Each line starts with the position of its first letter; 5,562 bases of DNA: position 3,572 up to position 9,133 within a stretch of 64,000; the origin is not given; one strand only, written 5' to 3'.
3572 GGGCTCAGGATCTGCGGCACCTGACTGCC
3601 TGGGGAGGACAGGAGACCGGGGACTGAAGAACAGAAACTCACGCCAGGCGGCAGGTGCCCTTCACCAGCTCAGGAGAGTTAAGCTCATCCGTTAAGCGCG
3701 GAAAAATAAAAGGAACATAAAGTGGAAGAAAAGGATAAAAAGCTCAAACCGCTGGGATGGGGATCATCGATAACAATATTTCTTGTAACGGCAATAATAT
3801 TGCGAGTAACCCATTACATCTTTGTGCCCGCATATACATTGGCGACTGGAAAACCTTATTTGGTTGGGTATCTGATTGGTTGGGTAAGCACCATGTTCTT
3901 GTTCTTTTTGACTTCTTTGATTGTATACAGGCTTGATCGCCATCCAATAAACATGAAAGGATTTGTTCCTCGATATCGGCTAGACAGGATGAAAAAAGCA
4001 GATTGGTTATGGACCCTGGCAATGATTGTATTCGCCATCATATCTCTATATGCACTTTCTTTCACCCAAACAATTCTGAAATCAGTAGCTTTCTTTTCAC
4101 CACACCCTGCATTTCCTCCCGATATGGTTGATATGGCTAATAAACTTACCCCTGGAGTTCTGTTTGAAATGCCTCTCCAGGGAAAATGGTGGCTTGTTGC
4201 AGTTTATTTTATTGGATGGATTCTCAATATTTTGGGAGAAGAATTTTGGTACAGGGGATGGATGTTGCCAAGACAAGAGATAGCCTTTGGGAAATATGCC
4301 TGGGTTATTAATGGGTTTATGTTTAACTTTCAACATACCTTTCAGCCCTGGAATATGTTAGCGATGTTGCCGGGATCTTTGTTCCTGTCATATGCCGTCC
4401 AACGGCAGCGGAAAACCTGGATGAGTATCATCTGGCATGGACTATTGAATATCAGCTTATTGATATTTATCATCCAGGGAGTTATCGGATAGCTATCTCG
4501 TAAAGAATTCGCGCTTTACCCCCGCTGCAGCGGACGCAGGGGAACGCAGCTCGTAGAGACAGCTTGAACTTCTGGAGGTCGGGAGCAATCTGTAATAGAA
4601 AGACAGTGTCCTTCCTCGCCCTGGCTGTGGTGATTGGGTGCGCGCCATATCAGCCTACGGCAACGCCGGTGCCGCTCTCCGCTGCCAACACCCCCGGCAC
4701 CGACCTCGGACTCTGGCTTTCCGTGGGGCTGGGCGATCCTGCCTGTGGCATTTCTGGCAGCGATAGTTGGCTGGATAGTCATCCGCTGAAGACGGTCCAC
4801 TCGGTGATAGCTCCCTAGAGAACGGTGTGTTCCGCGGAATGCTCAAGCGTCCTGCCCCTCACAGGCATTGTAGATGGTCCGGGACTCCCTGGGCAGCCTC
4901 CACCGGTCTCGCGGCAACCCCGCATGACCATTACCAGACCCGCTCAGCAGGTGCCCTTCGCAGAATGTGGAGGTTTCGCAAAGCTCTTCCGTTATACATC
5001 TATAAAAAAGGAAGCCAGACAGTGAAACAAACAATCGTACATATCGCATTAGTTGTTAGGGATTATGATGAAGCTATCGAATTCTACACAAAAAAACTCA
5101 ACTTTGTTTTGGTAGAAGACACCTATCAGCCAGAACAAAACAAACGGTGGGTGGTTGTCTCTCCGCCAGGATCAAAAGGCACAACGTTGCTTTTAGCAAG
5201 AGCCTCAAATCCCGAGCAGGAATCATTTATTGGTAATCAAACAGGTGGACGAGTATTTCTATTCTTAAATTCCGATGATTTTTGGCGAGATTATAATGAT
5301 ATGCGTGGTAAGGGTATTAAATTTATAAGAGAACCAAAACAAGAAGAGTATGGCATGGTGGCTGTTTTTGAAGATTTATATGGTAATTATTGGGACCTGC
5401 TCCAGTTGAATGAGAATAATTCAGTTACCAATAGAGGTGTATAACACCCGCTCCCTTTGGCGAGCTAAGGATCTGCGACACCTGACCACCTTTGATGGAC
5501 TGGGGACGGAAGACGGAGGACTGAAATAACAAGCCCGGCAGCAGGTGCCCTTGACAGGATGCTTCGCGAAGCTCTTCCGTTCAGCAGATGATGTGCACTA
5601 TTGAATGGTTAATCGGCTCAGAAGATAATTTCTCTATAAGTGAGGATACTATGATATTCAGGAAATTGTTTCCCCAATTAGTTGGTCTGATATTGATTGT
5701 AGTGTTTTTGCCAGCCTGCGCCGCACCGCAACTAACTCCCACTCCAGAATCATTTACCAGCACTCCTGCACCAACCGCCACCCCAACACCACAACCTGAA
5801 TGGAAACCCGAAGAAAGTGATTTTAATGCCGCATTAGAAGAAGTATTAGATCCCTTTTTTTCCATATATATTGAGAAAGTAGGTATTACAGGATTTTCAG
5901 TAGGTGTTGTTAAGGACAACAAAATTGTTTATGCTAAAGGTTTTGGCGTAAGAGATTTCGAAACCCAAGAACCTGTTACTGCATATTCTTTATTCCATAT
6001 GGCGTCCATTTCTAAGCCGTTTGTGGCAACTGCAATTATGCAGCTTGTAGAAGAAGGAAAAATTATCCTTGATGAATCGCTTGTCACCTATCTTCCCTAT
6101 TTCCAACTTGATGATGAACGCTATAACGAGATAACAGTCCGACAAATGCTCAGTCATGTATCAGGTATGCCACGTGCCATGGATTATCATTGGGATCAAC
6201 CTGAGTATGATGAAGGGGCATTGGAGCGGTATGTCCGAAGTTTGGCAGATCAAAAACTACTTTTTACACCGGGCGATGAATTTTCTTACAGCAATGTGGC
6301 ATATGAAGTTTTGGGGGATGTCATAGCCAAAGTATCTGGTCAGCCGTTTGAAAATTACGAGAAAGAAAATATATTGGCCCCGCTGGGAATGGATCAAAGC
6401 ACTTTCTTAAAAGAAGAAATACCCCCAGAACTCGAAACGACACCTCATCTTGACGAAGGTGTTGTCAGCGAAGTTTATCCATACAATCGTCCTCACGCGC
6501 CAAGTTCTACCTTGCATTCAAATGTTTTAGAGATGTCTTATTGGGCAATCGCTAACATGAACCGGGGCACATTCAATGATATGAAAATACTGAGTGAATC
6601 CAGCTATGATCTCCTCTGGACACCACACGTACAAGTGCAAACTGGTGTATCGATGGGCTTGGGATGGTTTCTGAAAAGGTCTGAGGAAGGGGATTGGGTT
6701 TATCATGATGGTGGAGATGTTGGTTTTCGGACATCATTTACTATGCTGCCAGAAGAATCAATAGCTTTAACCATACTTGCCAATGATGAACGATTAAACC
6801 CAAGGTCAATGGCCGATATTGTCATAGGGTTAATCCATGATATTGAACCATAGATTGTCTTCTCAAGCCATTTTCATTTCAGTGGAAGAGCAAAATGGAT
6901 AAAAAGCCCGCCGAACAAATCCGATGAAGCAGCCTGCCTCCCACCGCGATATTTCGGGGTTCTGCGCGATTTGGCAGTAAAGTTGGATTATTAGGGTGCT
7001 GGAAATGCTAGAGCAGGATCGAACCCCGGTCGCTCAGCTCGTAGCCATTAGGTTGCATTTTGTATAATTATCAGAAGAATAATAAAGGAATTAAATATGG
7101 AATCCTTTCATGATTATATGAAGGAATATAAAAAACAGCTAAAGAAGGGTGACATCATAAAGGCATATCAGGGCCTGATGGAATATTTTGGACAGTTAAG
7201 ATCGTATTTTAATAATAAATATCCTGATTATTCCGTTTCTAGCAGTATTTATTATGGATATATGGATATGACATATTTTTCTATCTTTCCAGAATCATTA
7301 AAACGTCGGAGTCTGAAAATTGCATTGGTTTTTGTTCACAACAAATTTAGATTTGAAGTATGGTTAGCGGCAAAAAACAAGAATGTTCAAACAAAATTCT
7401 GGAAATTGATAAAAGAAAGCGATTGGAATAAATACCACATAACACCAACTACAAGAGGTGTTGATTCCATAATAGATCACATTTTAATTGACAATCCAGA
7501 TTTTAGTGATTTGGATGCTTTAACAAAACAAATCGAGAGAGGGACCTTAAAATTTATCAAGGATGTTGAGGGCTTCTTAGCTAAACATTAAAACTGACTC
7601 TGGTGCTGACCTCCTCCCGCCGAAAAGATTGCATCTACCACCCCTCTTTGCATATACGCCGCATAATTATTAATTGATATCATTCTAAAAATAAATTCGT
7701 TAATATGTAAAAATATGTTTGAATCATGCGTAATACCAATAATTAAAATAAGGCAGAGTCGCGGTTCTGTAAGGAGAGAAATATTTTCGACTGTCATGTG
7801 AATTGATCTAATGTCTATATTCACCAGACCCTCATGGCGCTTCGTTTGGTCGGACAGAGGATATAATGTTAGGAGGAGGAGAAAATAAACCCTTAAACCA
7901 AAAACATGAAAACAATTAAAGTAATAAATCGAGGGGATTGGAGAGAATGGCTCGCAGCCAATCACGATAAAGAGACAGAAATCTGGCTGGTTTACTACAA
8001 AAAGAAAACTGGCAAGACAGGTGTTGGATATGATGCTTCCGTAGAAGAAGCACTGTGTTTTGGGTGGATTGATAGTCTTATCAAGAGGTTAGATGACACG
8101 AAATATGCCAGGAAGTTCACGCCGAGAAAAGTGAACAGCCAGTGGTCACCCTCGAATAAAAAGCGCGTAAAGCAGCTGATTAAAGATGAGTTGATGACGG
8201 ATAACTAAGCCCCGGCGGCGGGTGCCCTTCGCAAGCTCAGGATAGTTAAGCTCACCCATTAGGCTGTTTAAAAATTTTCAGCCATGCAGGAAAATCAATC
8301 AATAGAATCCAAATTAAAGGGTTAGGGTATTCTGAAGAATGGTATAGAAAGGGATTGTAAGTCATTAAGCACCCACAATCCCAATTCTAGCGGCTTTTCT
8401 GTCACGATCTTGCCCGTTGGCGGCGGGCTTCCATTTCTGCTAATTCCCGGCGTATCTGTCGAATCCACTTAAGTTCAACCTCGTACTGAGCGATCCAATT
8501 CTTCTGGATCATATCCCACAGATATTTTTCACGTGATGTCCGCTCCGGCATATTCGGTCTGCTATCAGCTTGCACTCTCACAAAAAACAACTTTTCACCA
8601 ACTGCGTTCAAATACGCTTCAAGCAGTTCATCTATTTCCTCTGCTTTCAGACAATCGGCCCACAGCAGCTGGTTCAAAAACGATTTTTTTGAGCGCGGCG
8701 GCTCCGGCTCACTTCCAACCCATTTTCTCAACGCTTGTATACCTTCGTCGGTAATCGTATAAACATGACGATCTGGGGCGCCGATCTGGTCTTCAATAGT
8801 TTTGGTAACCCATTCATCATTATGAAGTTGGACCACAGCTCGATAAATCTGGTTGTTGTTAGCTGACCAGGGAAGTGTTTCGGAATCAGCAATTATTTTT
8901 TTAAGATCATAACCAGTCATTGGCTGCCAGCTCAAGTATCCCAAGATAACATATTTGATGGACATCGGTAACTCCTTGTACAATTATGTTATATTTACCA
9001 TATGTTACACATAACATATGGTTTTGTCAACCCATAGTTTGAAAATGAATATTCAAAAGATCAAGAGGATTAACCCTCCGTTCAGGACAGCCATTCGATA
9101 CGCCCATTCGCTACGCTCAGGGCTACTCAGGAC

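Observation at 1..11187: Integron-type gene-cassette array with a distinctive GC-rich attC family; integrase not in window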

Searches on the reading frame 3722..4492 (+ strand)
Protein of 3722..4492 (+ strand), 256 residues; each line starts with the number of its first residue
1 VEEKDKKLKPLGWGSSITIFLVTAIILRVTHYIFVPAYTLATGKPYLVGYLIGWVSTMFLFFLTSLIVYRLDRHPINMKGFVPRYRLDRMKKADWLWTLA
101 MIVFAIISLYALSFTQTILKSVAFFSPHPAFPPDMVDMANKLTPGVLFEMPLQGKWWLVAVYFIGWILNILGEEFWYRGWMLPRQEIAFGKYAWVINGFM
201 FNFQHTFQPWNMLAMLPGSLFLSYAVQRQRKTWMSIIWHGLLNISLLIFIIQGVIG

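Call 10: search_protein_families(library=pfam, proteins=[window:3722-4492:+], max_evalue=0.01)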
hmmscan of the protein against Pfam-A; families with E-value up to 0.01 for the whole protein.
window:3722-4492:+ (256 aa): 1 family
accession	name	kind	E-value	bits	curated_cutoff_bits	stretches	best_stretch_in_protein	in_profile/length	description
PF02517.21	Rce1-like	-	5.1e-13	49.6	22.4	1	156-244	2-92/93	Type II CAAX prenyl endopeptidase Rce1-like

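Call 96: search_protein_families(library=padloc, proteins=[window:3722-4492:+], max_evalue=0.001)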
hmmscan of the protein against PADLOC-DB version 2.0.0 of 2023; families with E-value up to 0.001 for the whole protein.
window:3722-4492:+ (256 aa): 0 families

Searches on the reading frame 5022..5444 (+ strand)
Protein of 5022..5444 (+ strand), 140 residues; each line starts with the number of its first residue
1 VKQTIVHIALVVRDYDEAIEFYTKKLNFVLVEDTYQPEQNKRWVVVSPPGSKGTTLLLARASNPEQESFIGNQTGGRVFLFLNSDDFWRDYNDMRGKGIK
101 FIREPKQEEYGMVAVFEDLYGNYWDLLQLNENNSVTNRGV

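Call 10: search_protein_families(library=pfam, proteins=[window:5022-5444:+], max_evalue=0.01)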
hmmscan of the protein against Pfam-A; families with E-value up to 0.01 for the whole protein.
window:5022-5444:+ (140 aa): 4 families
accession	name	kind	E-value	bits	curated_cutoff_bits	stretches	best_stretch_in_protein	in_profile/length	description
PF00903.31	Glyoxalase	-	4.2e-23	82.5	20.6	1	5-125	2-120/121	Glyoxalase/Bleomycin resistance protein/Dioxygenase superfamily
PF13669.12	Glyoxalase_4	-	2.4e-06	28.2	27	1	7-112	2-105/109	Glyoxalase/Bleomycin resistance protein/Dioxygenase superfamily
PF22677.2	Ble-like_N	-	0.0055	16.9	24.5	0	4-27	1-24/41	Bleomycin resistance protein-like N-terminal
PF18029.7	Glyoxalase_6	-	0.0093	17.1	23.6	0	8-126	2-105/106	Glyoxalase-like domain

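Call 87: find_encoding_contigs(protein=window:5022-5444:+, flank=6000, max_places=5)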
Protein window:5022-5444:+ (140 aa): 3 contigs read that carry it; 3 places shown.
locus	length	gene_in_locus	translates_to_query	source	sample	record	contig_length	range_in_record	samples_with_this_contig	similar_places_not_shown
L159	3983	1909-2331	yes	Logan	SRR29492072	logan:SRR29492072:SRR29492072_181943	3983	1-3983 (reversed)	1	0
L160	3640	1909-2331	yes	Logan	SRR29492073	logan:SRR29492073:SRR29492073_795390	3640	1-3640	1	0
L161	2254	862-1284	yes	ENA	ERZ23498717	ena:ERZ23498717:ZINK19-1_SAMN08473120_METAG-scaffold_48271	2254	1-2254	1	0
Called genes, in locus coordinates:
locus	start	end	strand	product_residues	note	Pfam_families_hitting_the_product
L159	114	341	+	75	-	-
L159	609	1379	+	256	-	PF02517:Rce1-like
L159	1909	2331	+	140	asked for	PF00903:Glyoxalase, PF13669:Glyoxalase_4 (weak)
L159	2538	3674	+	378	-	PF00144:Beta-lactamase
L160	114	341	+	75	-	-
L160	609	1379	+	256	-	PF02517:Rce1-like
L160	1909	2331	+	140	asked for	PF00903:Glyoxalase, PF13669:Glyoxalase_4 (weak)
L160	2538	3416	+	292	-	PF00144:Beta-lactamase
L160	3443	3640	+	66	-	?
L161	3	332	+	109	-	?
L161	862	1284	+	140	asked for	PF00903:Glyoxalase, PF13669:Glyoxalase_4 (weak)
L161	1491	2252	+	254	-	?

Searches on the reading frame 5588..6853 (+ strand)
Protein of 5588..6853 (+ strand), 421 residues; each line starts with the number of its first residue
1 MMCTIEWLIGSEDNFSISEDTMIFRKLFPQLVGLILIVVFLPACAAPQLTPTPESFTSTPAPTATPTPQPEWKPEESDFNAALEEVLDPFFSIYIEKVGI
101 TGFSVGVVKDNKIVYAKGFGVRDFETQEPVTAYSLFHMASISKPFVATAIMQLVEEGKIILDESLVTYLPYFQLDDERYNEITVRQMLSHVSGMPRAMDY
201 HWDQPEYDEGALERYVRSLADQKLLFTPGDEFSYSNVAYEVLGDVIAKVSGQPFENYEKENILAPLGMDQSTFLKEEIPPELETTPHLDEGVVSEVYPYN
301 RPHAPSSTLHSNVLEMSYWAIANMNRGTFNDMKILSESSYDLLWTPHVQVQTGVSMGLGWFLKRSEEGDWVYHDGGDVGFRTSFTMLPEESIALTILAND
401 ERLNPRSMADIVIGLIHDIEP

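Call 10: search_protein_families(library=pfam, proteins=[window:5588-6853:+], max_evalue=0.01)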
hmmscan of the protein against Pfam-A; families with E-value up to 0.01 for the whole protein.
window:5588-6853:+ (421 aa): 1 family
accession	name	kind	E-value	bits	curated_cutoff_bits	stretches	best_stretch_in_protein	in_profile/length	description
PF00144.29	Beta-lactamase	-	9.3e-67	226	27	1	96-406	10-316/329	Beta-lactamase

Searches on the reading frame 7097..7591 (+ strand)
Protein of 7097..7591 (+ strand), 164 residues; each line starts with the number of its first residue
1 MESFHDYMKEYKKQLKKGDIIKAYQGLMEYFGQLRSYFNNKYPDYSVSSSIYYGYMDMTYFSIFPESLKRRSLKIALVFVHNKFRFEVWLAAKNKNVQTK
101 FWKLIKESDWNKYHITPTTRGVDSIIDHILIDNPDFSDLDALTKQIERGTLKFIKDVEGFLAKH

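Call 10: search_protein_families(library=pfam, proteins=[window:7097-7591:+], max_evalue=0.01)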
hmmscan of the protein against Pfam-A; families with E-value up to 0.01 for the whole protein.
window:7097-7591:+ (164 aa): 1 family
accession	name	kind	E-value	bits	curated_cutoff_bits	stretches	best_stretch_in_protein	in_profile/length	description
PF22526.2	DUF7000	-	5.1e-60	202.1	27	1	5-161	2-156/156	Domain of unknown function (DUF7000)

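Call 86: find_encoding_contigs(protein=window:7097-7591:+, flank=6000, max_places=5)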
Protein window:7097-7591:+ (164 aa): 1 contig read that carries it; 1 place shown.
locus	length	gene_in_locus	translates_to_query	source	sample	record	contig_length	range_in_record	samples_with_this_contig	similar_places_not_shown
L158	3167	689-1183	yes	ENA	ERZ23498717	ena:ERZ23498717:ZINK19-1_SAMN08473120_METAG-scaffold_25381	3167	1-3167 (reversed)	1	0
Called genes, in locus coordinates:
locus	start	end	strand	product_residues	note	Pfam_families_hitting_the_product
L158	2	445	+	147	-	?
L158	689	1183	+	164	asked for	PF22526:DUF7000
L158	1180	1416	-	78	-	-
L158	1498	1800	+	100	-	PF28474:DUF8412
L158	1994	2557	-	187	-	PF03551:PadR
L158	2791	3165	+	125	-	?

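Call 96: search_protein_families(library=padloc, proteins=[window:7097-7591:+], max_evalue=0.001)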
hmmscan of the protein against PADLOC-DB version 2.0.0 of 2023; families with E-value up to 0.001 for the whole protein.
window:7097-7591:+ (164 aa): 0 families

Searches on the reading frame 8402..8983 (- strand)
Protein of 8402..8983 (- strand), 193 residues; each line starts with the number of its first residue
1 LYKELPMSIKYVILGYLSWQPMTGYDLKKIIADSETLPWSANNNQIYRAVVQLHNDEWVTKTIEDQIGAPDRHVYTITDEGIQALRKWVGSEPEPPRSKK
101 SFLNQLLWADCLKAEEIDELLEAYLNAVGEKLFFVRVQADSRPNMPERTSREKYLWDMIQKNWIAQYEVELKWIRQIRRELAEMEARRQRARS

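Call 14: search_protein_families(library=pfam, proteins=[window:8402-8983:-], max_evalue=0.001)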
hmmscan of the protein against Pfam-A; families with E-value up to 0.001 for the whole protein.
window:8402-8983:- (193 aa): 1 family
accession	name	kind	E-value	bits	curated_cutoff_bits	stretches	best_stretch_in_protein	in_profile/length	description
PF03551.20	PadR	-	1.3e-11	44.7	27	1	13-86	1-74/75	Transcriptional regulator PadR-like family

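Call 96: search_protein_families(library=padloc, proteins=[window:8402-8983:-], max_evalue=0.001)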
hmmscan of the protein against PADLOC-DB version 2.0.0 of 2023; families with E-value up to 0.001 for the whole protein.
window:8402-8983:- (193 aa): 0 families
